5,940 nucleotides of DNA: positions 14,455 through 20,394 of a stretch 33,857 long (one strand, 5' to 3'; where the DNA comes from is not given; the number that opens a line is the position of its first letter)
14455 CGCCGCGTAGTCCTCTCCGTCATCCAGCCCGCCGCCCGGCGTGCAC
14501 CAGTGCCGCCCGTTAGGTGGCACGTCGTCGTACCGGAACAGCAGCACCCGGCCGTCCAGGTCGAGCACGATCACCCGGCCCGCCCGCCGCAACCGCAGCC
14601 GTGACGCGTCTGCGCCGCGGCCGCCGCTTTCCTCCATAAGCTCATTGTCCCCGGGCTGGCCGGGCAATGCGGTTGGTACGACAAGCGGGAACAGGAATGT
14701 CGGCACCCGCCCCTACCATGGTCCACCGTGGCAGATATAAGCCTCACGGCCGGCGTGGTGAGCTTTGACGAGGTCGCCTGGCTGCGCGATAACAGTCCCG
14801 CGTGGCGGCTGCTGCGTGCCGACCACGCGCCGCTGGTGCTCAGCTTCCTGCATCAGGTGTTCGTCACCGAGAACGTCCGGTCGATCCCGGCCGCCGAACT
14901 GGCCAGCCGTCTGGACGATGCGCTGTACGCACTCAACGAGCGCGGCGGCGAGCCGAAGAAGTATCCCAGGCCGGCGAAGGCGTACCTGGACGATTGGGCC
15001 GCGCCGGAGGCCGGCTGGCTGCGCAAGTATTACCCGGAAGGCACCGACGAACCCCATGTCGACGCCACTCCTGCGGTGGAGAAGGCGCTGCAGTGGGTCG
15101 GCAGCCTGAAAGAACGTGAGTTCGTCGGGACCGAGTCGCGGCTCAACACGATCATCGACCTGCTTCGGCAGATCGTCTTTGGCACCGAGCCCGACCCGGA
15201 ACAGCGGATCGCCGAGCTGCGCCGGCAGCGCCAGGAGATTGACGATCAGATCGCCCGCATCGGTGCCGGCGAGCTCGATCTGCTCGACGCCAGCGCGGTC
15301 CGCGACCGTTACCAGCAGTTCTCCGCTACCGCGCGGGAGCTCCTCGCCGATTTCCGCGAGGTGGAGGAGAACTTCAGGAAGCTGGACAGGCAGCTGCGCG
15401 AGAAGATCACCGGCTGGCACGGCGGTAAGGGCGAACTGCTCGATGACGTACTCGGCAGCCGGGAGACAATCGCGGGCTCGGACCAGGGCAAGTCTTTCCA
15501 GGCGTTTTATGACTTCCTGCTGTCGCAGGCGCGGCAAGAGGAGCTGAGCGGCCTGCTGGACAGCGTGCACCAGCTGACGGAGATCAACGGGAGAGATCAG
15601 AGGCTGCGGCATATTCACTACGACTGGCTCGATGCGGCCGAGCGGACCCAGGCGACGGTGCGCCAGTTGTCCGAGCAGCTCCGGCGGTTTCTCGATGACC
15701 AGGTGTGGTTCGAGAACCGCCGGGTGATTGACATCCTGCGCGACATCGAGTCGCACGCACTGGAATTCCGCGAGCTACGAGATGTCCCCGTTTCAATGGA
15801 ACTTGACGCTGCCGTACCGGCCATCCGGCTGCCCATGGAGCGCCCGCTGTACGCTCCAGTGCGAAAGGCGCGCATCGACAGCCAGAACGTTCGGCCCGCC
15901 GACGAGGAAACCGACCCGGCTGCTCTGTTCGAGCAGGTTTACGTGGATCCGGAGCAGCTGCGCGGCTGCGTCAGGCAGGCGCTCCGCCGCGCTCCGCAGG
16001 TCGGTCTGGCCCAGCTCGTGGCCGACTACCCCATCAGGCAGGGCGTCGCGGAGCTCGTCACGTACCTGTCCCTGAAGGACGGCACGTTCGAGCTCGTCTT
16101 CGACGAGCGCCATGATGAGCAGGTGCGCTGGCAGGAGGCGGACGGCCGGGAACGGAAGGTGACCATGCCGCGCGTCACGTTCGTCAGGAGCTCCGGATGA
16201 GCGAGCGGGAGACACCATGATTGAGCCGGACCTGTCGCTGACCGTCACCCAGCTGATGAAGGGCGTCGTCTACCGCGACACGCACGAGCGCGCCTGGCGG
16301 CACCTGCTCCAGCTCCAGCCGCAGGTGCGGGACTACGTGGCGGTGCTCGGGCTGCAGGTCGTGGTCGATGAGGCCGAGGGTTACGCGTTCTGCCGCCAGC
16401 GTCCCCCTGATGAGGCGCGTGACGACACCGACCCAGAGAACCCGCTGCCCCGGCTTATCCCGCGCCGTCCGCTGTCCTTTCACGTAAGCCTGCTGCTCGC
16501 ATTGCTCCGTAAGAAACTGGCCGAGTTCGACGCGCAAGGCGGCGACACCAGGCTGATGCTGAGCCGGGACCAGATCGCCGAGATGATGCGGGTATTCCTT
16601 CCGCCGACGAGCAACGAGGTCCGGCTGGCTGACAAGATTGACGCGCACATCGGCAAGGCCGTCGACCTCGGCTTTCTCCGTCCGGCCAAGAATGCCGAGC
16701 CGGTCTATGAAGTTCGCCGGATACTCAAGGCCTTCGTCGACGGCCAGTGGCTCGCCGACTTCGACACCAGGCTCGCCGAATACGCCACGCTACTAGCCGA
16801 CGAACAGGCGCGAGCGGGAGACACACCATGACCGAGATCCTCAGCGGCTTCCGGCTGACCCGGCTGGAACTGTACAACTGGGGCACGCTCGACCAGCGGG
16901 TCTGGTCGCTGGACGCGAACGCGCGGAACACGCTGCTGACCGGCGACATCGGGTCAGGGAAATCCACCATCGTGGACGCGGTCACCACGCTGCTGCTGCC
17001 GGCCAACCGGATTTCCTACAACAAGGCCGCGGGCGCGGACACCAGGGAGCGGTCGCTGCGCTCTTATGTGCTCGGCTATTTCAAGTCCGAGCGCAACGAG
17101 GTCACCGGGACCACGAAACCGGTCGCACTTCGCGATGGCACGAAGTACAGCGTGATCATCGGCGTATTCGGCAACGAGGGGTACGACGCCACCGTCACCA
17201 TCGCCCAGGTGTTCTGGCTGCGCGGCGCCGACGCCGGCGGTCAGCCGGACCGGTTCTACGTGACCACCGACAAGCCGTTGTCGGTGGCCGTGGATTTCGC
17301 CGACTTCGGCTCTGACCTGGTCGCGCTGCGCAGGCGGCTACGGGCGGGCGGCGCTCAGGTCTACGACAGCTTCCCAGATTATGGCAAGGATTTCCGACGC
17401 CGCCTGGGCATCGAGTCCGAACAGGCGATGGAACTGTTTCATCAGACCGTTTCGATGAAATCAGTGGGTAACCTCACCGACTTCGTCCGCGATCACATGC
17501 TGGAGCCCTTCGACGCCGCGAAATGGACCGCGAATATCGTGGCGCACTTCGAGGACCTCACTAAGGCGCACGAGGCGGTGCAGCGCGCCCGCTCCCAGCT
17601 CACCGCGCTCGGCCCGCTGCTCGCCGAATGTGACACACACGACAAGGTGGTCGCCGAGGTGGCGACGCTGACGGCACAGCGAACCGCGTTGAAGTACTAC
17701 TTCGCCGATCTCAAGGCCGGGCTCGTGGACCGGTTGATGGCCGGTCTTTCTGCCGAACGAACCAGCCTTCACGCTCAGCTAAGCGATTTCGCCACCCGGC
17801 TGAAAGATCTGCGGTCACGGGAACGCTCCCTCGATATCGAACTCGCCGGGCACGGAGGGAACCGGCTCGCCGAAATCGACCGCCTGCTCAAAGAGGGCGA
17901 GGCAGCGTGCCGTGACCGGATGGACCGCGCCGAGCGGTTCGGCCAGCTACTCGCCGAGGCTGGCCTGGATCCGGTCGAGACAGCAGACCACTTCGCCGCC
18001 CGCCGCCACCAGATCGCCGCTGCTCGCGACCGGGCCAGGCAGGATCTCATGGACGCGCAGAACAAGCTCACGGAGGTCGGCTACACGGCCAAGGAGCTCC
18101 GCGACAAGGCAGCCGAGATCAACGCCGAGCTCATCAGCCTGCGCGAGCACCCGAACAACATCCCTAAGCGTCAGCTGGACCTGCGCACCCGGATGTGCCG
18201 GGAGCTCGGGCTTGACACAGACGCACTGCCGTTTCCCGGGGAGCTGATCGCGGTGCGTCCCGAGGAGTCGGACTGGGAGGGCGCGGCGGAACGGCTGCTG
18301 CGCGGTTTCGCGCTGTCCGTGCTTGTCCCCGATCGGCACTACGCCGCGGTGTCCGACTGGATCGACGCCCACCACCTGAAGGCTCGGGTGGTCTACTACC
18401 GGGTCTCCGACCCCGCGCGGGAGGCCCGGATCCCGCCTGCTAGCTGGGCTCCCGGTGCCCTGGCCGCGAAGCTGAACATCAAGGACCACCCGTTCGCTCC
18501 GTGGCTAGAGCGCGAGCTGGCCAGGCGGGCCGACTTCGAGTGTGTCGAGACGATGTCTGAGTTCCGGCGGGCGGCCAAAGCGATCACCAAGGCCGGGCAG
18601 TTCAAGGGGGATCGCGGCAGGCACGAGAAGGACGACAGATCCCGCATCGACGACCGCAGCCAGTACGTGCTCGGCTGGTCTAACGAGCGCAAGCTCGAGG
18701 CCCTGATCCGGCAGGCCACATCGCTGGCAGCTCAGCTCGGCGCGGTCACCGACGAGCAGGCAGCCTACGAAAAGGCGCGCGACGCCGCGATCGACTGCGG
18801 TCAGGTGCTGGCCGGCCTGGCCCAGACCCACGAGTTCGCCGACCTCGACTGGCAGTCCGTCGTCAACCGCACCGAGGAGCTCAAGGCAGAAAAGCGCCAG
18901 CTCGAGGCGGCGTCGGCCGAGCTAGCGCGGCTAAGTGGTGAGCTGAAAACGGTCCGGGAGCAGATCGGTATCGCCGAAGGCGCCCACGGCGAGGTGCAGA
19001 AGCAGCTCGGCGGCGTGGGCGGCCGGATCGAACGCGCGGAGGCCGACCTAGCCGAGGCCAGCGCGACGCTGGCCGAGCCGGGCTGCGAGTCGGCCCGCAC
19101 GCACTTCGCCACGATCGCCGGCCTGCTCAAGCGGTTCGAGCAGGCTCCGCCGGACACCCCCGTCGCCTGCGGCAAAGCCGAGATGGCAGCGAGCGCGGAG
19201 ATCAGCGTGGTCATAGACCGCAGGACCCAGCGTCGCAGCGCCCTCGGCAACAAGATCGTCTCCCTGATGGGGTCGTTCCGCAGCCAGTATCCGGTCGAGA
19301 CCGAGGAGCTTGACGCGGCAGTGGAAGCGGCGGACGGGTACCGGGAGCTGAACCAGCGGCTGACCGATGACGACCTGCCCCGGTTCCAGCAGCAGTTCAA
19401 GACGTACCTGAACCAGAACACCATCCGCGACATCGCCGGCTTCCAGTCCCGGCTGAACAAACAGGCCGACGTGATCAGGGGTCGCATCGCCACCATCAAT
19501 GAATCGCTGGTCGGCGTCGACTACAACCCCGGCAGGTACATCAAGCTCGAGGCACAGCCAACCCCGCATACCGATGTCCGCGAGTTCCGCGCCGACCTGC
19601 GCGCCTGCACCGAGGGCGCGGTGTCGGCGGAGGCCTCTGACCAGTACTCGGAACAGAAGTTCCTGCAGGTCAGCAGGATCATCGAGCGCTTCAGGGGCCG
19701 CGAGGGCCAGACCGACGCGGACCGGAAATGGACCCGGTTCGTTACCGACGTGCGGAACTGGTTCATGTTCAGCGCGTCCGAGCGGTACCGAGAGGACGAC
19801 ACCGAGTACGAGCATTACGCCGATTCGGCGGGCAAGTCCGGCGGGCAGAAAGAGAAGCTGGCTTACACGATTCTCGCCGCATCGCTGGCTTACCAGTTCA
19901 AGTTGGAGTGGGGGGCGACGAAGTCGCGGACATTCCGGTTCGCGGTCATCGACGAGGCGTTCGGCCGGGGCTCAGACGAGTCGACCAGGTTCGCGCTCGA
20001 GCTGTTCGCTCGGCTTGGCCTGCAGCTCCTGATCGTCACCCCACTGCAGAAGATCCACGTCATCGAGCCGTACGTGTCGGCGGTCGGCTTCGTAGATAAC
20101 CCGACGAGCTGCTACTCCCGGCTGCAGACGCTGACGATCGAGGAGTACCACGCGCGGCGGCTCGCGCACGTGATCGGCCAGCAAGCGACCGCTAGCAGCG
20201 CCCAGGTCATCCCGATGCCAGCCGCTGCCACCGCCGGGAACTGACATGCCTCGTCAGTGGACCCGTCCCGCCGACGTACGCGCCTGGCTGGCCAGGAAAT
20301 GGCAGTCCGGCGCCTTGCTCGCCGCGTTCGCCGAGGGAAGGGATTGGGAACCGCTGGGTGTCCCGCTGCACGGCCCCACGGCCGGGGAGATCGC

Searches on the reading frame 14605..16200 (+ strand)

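Call 70: search_protein_families(library=pfam, proteins=[window:14605-16200:+], max_evalue=0.0001)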
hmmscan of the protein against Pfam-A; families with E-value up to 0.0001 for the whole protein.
window:14605-16200:+ (531 aa): 1 family
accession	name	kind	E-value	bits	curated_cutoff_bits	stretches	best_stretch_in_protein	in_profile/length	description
PF11855.13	DUF3375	-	3.5e-150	501.4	28.6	1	60-526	2-474/474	Protein of unknown function (DUF3375)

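Call 75: search_protein_families(library=padloc, proteins=[window:14728-16200:+], max_evalue=0.00001)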
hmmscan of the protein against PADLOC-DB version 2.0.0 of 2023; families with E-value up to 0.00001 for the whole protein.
window:14728-16200:+ (490 aa): 11 families
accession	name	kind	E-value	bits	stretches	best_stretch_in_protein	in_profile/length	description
PDLC00457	JetA1|JetA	-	4.9e-211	699.7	1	12-488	2-479/480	DUF3375 domain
PDLC00460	JetA1|JetA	-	2.3e-86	288.4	1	15-488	9-481/487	DUF3375 domain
PDLC00444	JetA1|JetA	-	2.1e-82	275.4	1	13-487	4-489/489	DUF3375 domain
PDLC00455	JetA1|JetA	-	2.4e-69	232.4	1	22-460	11-451/484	DUF3375 domain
PDLC00461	JetA1|JetA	-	3.2e-57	192.3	1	21-482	15-469/486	DUF3375 domain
PDLC00464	JetA1|JetA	-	9.6e-33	111.8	1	23-485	17-480/492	DUF3375 domain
PDLC00452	JetA1|JetA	-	3.3e-32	109.7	1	19-350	15-345/499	DUF3375 domain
PDLC00447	JetA1|JetA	-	5.5e-24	82.8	1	22-488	19-482/484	DUF3375 domain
PDLC00465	JetA1|JetA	-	2.8e-14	50.6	1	21-283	17-278/502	DUF3375 domain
PDLC00459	JetA1|JetA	-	7e-11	39.7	1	22-486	21-475/486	DUF3375 domain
PDLC00463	JetA1|JetA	-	2.4e-07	28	1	114-324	142-356/557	DUF3375 domain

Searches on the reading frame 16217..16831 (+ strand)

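Call 75: search_protein_families(library=padloc, proteins=[window:16217-16831:+], max_evalue=0.00001)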
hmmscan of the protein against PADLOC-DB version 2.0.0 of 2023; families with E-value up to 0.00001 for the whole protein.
window:16217-16831:+ (204 aa): 12 families
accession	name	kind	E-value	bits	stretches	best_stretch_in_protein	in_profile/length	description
PDLC00474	JetB1|JetB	-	1.5e-90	300.5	1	5-199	13-202/207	DUF4194 domain; MukE-like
PDLC00487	JetB1|JetB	-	5.1e-80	266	1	4-192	9-191/195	DUF4194 domain; MukE-like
PDLC00468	JetB1|JetB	-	3.6e-63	210.8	1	8-195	9-190/192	DUF4194 domain; MukE-like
PDLC00477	JetB1|JetB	-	8.5e-39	131.7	1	8-189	9-185/189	DUF4194 domain; MukE-like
PDLC00501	JetB1|JetB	-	2.1e-23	81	1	12-184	48-212/234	DUF4194 domain; MukE-like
PDLC00499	JetB1|JetB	-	4.8e-19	67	1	10-198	73-256/266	DUF4194 domain; MukE-like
PDLC00481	JetB1|JetB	-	1.6e-17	61.7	1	11-196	34-207/217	DUF4194 domain; MukE-like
PDLC00485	JetB1|JetB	-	1.9e-16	58.1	1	11-197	35-209/231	DUF4194 domain; MukE-like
PDLC00495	JetB1|JetB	-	5.5e-13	47.5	1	10-192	65-237/328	DUF4194 domain; MukE-like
PDLC00472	JetB1|JetB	-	2.2e-10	37.9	1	18-188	60-219/238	DUF4194 domain; MukE-like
PDLC00497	JetB1|JetB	-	1.7e-08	32.4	1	10-188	52-222/251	DUF4194 domain; MukE-like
PDLC00480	JetB1|JetB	-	1.2e-07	29.5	1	10-140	54-183/247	DUF4194 domain; MukE-like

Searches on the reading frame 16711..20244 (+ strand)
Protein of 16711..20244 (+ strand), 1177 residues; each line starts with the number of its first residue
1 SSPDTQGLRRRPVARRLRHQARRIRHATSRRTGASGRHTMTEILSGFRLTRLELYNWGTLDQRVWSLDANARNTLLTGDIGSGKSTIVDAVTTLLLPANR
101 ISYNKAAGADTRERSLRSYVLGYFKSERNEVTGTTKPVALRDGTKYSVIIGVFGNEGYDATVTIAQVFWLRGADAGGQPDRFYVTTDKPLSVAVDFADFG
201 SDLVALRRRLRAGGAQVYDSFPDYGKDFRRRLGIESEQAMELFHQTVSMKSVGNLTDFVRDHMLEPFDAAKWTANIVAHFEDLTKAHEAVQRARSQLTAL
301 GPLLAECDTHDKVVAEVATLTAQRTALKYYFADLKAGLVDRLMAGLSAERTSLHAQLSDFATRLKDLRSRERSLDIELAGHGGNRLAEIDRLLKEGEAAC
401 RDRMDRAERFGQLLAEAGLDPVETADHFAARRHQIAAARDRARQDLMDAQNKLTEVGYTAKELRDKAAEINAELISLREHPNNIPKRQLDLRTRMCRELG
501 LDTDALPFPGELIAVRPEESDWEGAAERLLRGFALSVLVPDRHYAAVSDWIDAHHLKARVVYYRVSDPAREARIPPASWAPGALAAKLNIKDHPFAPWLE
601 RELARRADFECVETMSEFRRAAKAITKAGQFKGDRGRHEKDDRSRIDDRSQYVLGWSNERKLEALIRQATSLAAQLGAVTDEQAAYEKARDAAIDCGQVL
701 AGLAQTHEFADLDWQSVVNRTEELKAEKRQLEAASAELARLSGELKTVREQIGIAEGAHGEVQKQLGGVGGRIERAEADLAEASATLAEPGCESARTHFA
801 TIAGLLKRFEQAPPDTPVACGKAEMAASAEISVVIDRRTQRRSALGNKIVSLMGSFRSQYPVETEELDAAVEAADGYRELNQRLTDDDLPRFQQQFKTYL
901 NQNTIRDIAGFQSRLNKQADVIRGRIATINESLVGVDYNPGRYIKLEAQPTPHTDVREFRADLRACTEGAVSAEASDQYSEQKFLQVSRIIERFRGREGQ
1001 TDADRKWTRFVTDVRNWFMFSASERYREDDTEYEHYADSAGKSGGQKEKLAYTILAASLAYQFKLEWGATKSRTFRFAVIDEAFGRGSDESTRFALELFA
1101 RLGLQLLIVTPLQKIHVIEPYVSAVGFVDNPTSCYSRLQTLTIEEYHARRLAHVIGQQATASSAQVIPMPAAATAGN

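Call 70: search_protein_families(library=pfam, proteins=[window:16711-20244:+], max_evalue=0.0001)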
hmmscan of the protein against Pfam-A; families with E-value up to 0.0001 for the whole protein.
window:16711-20244:+ (1177 aa): 2 families
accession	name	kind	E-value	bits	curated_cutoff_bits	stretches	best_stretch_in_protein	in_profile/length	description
PF13555.12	AAA_29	-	1.6e-22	79.4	27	1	49-109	1-60/61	P-loop containing region of AAA domain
PF13558.12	SbcC_Walker_B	-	2e-22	79.7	27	1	1011-1100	3-89/90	SbcC/RAD50-like, Walker B motif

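Call 75: search_protein_families(library=padloc, proteins=[window:16747-20244:+], max_evalue=0.00001)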
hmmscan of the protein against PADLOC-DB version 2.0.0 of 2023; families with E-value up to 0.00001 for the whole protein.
window:16747-20244:+ (1165 aa): 17 families
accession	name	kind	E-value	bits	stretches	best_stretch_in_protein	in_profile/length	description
PDLC00512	JetC1|JetC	-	0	1464.7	1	30-1139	13-1118/1123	DUF3584 domain; MukB-like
PDLC00518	JetC1|JetC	-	1.2e-257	855.9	1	33-1137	14-1105/1112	DUF3584 domain; MukB-like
PDLC00511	JetC1|JetC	-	6.1e-165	549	1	34-1134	15-1089/1108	DUF3584 domain; MukB-like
PDLC00517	JetC1|JetC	-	4.1e-116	387.7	1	36-1129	21-1111/1119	DUF3584 domain; MukB-like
PDLC00514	JetC1|JetC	-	5e-104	347.2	1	32-1121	5-1084/1117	DUF3584 domain; MukB-like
PDLC00509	JetC1|JetC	-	5.3e-67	224.8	1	38-1137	16-1143/1158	DUF3584 domain; MukB-like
PDLC00519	JetC1|JetC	-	2.3e-59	199.6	2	269-1116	244-1073/1097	DUF3584 domain; MukB-like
PDLC00505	JetC1|JetC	-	2e-28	97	2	37-887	9-845/1118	DUF3584 domain; MukB-like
PDLC00507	JetC1|JetC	-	1.8e-23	80.9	2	36-111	2-83/1215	DUF3584 domain; MukB-like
PDLC00513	JetC1|JetC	-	5.8e-22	75.6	2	60-119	24-85/1140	DUF3584 domain; MukB-like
PDLC00503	JetC1|JetC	-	1.7e-18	64.1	2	37-121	4-86/1146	DUF3584 domain; MukB-like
PDLC00506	JetC1|JetC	-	7.8e-12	42.1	2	650-1106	674-1095/1149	DUF3584 domain; MukB-like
PDLC00508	JetC1|JetC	-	1.3e-11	41.4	0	1027-1110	1002-1080/1106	DUF3584 domain; MukB-like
PDLC00553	JetC2|JetC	-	5.3e-09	32.5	1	647-1094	860-1307/1361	DUF3584 domain; MukB-like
PDLC03859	LmuB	-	6.1e-09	33.6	0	335-920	185-457/611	-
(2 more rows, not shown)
